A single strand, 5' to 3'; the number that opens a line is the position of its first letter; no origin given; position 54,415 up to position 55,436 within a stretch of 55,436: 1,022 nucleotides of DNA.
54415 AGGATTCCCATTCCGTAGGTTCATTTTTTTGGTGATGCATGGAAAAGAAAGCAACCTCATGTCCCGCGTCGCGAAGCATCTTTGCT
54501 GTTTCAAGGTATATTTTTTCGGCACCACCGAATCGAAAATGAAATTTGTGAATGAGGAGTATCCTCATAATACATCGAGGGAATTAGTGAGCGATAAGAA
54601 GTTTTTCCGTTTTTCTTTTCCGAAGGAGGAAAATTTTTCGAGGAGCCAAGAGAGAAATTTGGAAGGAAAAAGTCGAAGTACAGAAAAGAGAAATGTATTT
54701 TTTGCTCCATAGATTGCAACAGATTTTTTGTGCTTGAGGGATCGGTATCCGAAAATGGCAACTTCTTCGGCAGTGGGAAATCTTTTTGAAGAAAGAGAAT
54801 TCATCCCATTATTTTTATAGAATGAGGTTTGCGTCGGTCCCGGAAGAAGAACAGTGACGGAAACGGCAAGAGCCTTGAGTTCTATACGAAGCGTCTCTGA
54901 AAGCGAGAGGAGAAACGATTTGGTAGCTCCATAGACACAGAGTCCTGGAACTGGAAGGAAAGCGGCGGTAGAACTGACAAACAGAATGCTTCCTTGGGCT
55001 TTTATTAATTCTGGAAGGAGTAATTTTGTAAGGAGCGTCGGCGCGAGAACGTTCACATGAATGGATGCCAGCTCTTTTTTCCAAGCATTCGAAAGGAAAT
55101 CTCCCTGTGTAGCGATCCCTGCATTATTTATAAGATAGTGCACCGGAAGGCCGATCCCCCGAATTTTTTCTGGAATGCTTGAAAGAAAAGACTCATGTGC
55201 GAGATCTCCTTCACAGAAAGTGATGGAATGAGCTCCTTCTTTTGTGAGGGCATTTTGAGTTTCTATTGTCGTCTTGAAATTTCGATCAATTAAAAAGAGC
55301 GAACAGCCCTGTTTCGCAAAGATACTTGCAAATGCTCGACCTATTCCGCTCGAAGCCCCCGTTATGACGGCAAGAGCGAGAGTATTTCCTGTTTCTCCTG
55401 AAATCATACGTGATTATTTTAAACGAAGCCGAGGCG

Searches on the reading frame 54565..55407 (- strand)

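Call 12: search_protein_families(library=pfam, max_evalue=0.001, proteins=[window:54565-55407:-])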
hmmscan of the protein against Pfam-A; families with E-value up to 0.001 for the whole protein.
window:54565-55407:- (280 aa): 3 families
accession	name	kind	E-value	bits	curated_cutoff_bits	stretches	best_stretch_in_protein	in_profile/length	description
PF00106.31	adh_short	-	3.6e-39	134.7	26.6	1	13-199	3-189/195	short chain dehydrogenase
PF13561.12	adh_short_C2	-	1.3e-24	87.6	27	1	17-199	1-183/236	Enoyl-(Acyl carrier protein) reductase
PF08659.16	KR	-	2.8e-09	37.6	22.6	1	13-183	3-174/180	KR domain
